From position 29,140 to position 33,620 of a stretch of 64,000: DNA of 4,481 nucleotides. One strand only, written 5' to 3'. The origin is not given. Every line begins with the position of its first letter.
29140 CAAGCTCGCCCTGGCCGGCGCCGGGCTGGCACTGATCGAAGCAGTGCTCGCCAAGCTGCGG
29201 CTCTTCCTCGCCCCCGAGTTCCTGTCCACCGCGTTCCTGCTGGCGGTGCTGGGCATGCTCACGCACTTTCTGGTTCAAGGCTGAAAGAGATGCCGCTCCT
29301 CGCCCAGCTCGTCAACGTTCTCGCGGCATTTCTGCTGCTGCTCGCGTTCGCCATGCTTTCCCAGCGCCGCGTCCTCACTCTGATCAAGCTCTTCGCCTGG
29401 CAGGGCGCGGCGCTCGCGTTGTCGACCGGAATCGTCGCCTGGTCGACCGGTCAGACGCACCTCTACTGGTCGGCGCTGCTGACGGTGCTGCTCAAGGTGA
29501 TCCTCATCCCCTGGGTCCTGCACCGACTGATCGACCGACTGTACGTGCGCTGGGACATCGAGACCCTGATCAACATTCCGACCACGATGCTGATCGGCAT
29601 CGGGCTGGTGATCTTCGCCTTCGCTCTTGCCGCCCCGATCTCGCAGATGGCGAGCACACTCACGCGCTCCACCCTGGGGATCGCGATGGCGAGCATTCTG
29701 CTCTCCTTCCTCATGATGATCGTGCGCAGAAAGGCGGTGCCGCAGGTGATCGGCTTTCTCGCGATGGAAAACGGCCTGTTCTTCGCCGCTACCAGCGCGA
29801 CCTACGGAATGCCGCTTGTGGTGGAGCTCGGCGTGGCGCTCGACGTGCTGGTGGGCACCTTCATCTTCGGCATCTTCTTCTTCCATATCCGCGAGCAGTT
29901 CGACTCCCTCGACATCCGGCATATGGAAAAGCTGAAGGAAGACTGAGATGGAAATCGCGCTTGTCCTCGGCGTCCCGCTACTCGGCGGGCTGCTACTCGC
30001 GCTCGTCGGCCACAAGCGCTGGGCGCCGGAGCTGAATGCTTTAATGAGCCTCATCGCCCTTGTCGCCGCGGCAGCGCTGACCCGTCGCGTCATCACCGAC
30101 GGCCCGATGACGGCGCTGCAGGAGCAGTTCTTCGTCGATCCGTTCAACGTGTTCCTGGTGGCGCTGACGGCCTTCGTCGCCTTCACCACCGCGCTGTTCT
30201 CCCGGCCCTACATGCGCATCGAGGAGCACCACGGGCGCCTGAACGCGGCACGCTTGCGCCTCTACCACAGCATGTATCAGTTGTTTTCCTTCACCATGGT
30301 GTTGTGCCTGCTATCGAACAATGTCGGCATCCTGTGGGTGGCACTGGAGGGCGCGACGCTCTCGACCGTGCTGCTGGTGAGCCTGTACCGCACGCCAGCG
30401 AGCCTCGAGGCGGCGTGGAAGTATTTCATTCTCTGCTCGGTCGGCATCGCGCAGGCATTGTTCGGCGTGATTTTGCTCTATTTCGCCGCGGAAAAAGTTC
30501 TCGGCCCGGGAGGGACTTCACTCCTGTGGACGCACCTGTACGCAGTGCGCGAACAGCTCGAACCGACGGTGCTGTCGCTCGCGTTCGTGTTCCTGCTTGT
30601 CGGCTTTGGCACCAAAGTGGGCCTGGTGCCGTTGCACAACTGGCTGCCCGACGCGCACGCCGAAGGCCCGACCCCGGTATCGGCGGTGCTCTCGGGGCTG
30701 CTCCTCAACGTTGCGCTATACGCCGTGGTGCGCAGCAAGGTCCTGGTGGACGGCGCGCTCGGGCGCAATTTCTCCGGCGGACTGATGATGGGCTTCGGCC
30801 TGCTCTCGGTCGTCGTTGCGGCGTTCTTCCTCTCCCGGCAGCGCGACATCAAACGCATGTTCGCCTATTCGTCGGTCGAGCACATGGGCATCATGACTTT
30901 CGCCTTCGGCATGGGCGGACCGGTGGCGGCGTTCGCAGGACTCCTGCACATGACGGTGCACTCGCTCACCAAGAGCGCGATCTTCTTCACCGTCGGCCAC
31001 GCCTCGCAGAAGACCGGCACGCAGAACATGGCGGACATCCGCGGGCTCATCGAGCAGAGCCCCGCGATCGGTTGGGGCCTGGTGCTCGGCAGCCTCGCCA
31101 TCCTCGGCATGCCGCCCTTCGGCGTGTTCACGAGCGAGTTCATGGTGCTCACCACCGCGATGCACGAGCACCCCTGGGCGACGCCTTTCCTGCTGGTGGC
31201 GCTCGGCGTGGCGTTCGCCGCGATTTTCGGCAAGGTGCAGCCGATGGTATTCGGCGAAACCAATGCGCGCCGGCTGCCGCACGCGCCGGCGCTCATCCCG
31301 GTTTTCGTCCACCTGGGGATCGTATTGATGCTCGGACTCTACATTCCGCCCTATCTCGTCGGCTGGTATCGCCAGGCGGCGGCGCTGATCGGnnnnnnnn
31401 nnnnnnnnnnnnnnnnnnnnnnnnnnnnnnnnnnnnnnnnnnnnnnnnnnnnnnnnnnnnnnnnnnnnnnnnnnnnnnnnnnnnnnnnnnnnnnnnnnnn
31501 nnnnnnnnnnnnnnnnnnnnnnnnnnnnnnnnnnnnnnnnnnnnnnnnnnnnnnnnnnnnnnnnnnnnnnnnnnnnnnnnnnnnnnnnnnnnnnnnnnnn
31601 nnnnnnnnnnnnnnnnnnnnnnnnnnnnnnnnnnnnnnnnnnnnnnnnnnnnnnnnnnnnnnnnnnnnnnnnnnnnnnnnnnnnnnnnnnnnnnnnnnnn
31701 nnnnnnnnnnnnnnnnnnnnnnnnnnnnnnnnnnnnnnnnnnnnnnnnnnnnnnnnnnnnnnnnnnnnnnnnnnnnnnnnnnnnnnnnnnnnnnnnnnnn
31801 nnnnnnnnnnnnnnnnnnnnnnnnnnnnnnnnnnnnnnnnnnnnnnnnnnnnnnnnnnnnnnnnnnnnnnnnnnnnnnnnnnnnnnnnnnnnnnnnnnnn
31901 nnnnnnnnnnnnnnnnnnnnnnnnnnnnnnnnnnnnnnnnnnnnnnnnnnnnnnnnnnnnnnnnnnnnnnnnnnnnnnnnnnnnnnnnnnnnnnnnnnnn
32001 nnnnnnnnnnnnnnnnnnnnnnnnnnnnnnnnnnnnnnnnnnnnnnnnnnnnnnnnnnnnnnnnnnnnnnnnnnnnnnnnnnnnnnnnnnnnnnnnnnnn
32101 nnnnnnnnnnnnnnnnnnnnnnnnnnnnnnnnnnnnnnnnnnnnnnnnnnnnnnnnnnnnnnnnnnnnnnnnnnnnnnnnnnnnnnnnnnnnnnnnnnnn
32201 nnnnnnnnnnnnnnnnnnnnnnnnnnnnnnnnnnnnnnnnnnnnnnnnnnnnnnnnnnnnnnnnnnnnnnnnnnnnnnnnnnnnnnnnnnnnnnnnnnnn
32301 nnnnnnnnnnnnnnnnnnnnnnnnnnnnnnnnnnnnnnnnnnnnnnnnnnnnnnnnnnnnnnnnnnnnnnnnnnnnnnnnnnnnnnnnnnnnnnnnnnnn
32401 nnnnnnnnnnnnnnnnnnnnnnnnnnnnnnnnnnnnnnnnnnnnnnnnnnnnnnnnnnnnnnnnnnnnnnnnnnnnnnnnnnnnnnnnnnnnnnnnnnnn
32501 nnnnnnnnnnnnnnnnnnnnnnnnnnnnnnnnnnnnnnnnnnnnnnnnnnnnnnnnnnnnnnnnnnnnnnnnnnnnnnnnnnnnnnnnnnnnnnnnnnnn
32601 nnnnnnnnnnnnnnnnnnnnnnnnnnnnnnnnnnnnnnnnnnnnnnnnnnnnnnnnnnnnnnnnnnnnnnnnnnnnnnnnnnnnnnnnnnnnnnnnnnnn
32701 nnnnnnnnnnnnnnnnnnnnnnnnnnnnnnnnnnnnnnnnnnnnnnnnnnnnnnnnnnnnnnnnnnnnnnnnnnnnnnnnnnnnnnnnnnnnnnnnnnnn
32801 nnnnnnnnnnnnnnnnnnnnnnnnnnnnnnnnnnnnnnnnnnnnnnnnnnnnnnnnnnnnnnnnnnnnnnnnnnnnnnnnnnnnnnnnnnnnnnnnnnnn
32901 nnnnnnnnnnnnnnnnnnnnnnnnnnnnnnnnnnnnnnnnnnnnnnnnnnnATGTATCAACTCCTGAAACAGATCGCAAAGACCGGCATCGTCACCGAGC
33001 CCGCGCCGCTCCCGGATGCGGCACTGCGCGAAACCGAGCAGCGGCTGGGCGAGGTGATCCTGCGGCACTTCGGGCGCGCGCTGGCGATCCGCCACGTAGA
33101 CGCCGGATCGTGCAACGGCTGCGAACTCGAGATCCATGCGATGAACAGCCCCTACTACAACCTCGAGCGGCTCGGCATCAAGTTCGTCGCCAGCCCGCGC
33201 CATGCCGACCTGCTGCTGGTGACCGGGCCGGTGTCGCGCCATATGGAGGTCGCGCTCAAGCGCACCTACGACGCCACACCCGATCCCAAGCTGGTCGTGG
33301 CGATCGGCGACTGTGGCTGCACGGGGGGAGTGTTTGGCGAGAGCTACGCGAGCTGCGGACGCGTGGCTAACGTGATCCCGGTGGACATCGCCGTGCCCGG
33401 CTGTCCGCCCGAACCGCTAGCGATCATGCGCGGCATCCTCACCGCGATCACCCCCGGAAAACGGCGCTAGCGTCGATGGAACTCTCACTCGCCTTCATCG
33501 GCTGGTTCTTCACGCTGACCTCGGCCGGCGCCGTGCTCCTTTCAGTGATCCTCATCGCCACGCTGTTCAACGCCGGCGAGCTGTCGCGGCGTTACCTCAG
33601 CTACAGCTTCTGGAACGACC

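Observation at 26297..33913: Minimal hyfBCEFGI-like module with no electron-input subunits, welded onto the metG transcription unit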

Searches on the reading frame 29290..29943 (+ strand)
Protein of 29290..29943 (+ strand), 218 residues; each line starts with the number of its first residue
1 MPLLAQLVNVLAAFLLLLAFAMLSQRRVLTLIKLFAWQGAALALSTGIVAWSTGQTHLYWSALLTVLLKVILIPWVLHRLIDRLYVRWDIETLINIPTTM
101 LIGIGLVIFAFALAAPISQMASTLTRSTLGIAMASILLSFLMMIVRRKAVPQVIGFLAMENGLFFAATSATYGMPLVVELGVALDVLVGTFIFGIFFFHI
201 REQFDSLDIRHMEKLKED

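Call 6: search_protein_families(library=pfam, proteins=[window:29290-29943:+])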
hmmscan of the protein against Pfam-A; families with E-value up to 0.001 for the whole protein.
window:29290-29943:+ (218 aa): 0 families

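Call 7: search_protein_families(library=ncbifam, proteins=[window:29290-29943:+])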
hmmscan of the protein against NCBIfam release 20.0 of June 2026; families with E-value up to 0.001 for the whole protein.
window:29290-29943:+ (218 aa): 1 family
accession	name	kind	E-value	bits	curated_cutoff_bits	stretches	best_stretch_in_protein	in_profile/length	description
NF008556.0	PRK11492.1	equivalog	4.7e-22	78.9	136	1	6-216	5-215/216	hydrogenase 4 membrane subunit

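Call 47: search_solved_structures(query=window:29290-29943:+, max_evalue=1, show_alignments=2)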
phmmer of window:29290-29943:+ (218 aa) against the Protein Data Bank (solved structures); distinct sequences matched with E-value up to 1: 0.

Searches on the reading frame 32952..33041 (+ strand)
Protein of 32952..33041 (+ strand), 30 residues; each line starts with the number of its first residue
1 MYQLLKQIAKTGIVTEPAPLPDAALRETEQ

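Call 69: search_solved_structures(query=A3, max_evalue=10, show_alignments=3)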
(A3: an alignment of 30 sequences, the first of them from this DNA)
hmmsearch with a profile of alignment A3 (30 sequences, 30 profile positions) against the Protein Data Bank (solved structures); distinct sequences matched with E-value up to 10: 0.

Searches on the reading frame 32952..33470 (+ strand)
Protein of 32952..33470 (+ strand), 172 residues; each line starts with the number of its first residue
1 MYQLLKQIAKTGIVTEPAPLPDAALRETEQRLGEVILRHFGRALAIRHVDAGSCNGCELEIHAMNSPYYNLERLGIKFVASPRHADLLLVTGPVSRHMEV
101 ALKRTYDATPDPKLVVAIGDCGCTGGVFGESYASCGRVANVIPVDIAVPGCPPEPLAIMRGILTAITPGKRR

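Call 6: search_protein_families(library=pfam, proteins=[window:32952-33467:+])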
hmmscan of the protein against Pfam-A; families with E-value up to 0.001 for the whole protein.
window:32952-33467:+ (172 aa): 1 family
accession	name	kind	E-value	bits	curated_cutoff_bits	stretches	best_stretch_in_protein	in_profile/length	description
PF01058.29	Oxidored_q6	-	4.5e-32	110.9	27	1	54-163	1-126/128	NADH ubiquinone oxidoreductase, 20 Kd subunit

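Call 7: search_protein_families(library=ncbifam, proteins=[window:32952-33467:+])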
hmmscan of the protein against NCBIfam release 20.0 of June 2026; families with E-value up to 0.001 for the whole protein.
window:32952-33467:+ (172 aa): 16 families
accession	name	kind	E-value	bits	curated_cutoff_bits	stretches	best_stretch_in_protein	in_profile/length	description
NF005012.1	PRK06411.1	subfamily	4.3e-35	120.7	116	1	55-163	44-152/166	NADH-quinone oxidoreductase subunit NuoB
TIGR01957.1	nuoB_fam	subfamily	6e-32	110.6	142.7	1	40-164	13-137/145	NADH-quinone oxidoreductase subunit B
NF011391.0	PRK14816.1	equivalog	1.4e-27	96.6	283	1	51-163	60-171/196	NADH-quinone oxidoreductase subunit B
NF011393.0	PRK14818.1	equivalog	1.6e-27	96.2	255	1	41-164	28-150/173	NADH dehydrogenase subunit B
NF011395.0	PRK14820.1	equivalog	6.7e-26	91.1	263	1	51-163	41-151/180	NADH-quinone oxidoreductase subunit B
NF011394.0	PRK14819.1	equivalog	1.2e-24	87.3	312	1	40-164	27-151/264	NADH-quinone oxidoreductase subunit B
NF011390.0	PRK14815.1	equivalog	4e-24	84.9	281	1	56-164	44-152/183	NADH dehydrogenase subunit B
NF011388.0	PRK14813.1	equivalog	5.2e-24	85.2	294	1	56-163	39-147/189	NADH dehydrogenase subunit B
NF011392.0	PRK14817.1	equivalog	2e-23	83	271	1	55-163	46-154/182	NADH-quinone oxidoreductase subunit B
NF009808.0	PRK13292.1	equivalog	1.1e-21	76.4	1156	1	56-164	36-144/791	NADH-quinone oxidoreductase subunit B/C/D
NF011389.0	PRK14814.1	equivalog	5.2e-21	75.3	285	1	51-163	41-151/186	NADH dehydrogenase subunit B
TIGR03294.1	FrhG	equivalog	6.5e-08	32.6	245.5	1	84-164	50-139/228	coenzyme F420 hydrogenase subunit gamma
NF040831.1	sulfhyd_ShyD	equivalog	6.5e-05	22.6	460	0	54-129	11-91/240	NAD(P)-dependent hydrogenase/sulfhydrogenase 2 subunit delta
NF040836.1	sulfhyd_HydD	equivalog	9.5e-05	21.7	500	0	51-128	13-95/261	NADPH-dependent hydrogenase/sulfhydrogenase 1 subunit delta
NF045875.1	F420_non_VhuG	exception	0.00052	19.3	450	0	137-170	135-167/286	F420-non-reducing hydrogenase subunit VhuG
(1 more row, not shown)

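Call 9: search_solved_structures(query=window:32952-33467:+, max_evalue=0.001, show_alignments=2)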
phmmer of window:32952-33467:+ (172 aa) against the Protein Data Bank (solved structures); distinct sequences matched with E-value up to 0.001: 48.
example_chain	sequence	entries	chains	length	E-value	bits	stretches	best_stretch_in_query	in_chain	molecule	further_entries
6cfw_J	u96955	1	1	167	3.2e-41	144.2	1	27-166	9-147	Probable membrane-bound hydrogenase subunit mbhJ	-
7z0s_G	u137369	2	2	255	4.6e-37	130.7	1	31-165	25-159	Formate hydrogenlyase subunit 7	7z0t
5ldw_B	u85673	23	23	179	2.2e-26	95.9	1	12-165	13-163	NADH dehydrogenase [ubiquinone] iron-sulfur protein 7, mitochondrial | Mitochondrial complex I, PSST subunit | NADH:ubiquinone oxidoreductase core subunit S7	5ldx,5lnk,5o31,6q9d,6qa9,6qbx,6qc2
7qsd_B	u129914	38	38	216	3.7e-26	95.2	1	12-165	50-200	NADH dehydrogenase [ubiquinone] iron-sulfur protein 7, mitochondrial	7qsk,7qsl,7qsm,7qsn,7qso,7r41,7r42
6zk9_6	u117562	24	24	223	4e-26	95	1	12-165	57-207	Mitochondrial complex I, PSST subunit | Complex I-20kD | NADH dehydrogenase [ubiquinone] iron-sulfur protein 7, mitochondrial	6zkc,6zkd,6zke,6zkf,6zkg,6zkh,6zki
7vxu_C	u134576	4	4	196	5.3e-26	94.7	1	12-165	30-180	Complex I-20kD | NADH dehydrogenase [ubiquinone] iron-sulfur protein 7, mitochondrial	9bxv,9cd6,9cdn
5gpn_a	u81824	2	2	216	6.9e-26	94.3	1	13-165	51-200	NADH dehydrogenase [ubiquinone] iron-sulfur protein 7 | NADH dehydrogenase [ubiquinone] iron-sulfur protein 7, mitochondrial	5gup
8ud1_1B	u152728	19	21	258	1.1e-25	93.7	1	13-165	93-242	NADH dehydrogenase [ubiquinone] iron-sulfur protein 7, mitochondrial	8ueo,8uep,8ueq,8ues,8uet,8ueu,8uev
9ce2_I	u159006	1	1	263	1.1e-25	93.6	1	13-165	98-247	NADH dehydrogenase [ubiquinone] iron-sulfur protein 7, mitochondrial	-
6g2j_B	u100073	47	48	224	1.6e-25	93.1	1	56-165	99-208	NADH dehydrogenase [ubiquinone] iron-sulfur protein 7, mitochondrial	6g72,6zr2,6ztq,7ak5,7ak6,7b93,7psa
8b9z_B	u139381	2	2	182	1.7e-25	93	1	39-165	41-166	LD31474p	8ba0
5lc5_B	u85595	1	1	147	2.1e-25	92.7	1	56-165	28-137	NADH dehydrogenase [ubiquinone] iron-sulfur protein 7, mitochondrial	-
7zeb_6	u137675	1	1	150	2.3e-25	92.6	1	56-165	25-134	NADH dehydrogenase [ubiquinone] iron-sulfur protein 7, mitochondrial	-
9w2u_B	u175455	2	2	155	2.5e-25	92.5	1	56-165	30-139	NADH dehydrogenase [ubiquinone] iron-sulfur protein 7, mitochondrial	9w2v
7zd6_6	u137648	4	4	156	2.5e-25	92.5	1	56-165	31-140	NADH dehydrogenase [ubiquinone] iron-sulfur protein 7, mitochondrial | Complex I-20kD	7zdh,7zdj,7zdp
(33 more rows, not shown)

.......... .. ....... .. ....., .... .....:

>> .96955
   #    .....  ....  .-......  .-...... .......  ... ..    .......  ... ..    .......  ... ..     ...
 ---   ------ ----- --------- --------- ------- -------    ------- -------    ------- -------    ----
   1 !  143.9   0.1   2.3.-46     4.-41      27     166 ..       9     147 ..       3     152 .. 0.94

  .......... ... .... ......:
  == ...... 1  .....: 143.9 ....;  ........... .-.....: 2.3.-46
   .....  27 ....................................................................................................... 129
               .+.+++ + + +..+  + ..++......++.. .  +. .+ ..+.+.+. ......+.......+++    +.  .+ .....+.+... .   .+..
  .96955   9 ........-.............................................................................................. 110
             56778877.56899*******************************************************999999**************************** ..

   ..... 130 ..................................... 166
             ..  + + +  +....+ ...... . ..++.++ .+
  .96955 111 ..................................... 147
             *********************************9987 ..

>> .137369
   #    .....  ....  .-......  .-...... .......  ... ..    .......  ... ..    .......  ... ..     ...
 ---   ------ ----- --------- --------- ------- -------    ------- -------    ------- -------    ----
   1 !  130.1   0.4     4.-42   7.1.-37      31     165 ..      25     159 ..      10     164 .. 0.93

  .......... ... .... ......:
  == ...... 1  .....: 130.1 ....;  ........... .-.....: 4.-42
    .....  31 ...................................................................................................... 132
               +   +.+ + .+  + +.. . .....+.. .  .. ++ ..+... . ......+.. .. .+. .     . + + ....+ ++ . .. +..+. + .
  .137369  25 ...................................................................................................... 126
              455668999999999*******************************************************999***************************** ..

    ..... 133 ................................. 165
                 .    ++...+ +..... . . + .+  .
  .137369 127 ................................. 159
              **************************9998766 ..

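Call 14: find_encoding_contigs(protein=window:32952-33470:+, flank=10000, max_places=8)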
Protein window:32952-33470:+ (172 aa): 6 contigs read that carry it; 6 places shown.
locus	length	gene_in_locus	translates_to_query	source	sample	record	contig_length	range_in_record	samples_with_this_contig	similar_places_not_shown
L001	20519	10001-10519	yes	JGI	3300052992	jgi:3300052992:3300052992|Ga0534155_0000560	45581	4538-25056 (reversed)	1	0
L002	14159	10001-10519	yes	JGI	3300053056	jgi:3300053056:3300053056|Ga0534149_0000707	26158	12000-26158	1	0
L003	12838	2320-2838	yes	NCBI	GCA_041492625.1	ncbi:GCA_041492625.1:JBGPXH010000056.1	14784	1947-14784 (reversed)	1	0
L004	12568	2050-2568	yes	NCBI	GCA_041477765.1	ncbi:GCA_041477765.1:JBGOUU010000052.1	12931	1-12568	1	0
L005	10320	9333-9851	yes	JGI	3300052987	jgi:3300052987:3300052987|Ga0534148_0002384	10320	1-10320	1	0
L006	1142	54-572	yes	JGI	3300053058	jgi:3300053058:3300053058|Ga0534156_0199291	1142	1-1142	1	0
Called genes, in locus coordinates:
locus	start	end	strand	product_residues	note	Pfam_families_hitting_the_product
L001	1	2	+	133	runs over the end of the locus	-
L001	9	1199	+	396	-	PF00069:Pkinase, PF07714:PK_Tyr_Ser-Thr, PF01636:APH (faint), PF03109:ABC1 (weak)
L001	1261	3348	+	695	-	PF00133:tRNA-synt_1, PF01406:tRNA-synt_1e (faint), PF09334:tRNA-synt_1g, PF01588:tRNA_bind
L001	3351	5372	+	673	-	PF00361:Proton_antipo_M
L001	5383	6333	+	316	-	PF00146:NADHdh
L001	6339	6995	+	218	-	-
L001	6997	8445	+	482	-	PF00361:Proton_antipo_M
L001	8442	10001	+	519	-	PF00329:Complex1_30kDa, PF00346:Complex1_49kDa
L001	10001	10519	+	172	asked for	PF01058:Oxidored_q6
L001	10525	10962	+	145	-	-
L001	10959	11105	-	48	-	-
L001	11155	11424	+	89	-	PF00708:Acylphosphatase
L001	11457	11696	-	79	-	-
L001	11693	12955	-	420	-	PF25852:DUF6242_C (faint)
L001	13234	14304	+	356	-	-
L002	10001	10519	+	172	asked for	PF01058:Oxidored_q6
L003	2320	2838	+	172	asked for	PF01058:Oxidored_q6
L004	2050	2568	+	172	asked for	PF01058:Oxidored_q6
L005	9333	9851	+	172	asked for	PF01058:Oxidored_q6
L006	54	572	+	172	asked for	PF01058:Oxidored_q6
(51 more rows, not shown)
